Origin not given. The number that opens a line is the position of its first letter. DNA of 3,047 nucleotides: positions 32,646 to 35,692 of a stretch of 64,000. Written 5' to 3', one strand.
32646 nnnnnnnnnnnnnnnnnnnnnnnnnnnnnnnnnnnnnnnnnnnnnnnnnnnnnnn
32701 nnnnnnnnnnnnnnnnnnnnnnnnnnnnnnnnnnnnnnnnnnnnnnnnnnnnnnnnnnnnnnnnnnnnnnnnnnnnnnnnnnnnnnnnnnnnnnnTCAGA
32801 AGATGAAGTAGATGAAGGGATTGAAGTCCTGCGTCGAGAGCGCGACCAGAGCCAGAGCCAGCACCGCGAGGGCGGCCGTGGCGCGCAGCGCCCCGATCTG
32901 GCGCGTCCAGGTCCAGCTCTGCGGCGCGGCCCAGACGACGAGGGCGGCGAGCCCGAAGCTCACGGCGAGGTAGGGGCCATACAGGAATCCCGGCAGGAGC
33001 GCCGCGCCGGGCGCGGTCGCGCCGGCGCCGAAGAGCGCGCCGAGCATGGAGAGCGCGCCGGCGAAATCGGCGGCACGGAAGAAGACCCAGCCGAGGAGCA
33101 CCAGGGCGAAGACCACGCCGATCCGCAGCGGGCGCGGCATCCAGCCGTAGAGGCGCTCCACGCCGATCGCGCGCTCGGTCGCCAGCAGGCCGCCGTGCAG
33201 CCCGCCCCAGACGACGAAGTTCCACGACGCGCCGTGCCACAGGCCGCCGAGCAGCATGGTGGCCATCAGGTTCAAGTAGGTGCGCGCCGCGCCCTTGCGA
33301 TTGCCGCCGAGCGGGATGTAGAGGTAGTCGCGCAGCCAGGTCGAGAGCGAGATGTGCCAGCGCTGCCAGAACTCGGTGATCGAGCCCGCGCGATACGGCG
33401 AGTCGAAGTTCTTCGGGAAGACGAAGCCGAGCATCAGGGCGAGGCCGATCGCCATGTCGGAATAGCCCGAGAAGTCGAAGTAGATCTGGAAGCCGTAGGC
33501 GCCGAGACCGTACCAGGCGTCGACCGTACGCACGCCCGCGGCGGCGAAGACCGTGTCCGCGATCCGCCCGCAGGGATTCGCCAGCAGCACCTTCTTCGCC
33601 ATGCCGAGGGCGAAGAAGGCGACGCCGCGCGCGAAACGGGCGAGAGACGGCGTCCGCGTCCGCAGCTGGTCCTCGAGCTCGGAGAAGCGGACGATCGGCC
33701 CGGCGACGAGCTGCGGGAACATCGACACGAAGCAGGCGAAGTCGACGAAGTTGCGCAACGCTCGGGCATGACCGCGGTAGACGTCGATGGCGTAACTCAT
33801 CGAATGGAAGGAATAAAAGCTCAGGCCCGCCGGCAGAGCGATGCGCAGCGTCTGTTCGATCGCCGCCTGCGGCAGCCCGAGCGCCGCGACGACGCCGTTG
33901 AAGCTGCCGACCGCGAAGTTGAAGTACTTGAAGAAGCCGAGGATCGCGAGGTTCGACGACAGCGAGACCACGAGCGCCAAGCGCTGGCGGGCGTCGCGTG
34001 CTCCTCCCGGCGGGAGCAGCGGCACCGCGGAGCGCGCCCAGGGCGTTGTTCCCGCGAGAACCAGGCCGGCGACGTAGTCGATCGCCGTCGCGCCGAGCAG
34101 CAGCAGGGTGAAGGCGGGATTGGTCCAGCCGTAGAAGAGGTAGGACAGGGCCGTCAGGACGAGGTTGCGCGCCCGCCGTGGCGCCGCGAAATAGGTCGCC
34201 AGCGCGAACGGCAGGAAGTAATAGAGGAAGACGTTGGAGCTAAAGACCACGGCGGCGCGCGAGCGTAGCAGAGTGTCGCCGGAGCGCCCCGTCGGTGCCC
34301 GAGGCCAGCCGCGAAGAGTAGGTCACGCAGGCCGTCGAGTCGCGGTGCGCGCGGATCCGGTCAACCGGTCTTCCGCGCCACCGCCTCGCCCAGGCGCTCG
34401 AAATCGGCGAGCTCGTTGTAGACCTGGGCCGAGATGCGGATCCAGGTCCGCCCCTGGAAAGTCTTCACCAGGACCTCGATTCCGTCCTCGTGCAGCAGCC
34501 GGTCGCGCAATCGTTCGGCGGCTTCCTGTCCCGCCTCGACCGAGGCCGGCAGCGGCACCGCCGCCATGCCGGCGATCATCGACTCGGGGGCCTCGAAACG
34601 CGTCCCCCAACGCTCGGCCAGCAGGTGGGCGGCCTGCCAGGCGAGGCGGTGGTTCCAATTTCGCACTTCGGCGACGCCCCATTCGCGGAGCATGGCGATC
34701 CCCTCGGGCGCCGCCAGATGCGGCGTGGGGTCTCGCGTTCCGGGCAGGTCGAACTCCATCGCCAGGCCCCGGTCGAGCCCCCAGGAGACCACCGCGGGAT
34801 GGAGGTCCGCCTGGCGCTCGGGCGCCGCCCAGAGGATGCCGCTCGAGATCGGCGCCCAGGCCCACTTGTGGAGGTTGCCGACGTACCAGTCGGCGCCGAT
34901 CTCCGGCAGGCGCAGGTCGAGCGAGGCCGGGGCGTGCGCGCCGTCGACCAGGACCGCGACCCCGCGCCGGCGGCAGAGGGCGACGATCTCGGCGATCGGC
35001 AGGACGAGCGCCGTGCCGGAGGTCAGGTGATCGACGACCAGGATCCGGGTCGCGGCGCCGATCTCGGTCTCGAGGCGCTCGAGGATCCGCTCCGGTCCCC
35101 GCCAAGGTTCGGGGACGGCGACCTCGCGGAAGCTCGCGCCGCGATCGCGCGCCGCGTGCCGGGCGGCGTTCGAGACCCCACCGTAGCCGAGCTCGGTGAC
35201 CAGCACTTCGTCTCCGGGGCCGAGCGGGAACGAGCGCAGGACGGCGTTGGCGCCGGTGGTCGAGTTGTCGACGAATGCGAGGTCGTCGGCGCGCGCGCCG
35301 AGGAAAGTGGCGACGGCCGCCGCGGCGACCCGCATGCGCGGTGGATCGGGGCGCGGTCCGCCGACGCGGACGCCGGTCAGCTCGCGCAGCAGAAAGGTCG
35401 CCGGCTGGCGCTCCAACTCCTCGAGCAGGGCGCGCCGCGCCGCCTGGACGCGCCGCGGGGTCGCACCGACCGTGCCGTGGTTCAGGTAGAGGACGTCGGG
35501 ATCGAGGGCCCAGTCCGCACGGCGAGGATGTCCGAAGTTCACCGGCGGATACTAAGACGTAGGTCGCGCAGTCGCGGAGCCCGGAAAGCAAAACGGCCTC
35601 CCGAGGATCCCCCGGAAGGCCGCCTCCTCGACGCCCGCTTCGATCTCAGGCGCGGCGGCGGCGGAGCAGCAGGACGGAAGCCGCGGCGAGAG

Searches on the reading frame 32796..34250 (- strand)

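Call 63: search_protein_families(library=pfam, proteins=[window:32796-34250:-], max_evalue=0.001)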
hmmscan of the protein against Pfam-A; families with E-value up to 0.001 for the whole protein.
window:32796-34250:- (484 aa): 2 families
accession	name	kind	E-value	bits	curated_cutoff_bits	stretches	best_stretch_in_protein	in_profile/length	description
PF03062.24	MBOAT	-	2.3e-33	116.4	27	1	164-363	77-298/337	MBOAT, membrane-bound O-acyltransferase family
PF13813.11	MBOAT_2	-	0.00011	22.9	25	1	279-341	2-66/85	Membrane bound O-acyl transferase family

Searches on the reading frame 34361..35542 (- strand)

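Call 63: search_protein_families(library=pfam, proteins=[window:34361-35542:-], max_evalue=0.001)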
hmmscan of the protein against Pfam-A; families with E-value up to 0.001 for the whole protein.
window:34361-35542:- (393 aa): 5 families
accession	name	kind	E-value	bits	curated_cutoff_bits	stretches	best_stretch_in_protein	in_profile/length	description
PF00266.25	Aminotran_5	-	5.6e-25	88.5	21.5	1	71-384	46-371/371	Aminotransferase class-V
PF00155.27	Aminotran_1_2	-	9e-07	28.8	19.7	1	75-204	49-189/361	Aminotransferase class I and II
PF01041.23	DegT_DnrJ_EryC1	-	1.6e-05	24.7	19.8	1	76-204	32-149/360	DegT/DnrJ/EryC1/StrS aminotransferase family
PF01053.26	Cys_Met_Meta_PP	-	6.6e-05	22.1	27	1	89-204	70-177/381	Cys/Met metabolism PLP-dependent enzyme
PF01212.27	Beta_elim_lyase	-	0.0003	20.6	27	0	74-202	38-170/288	Beta-eliminating lyase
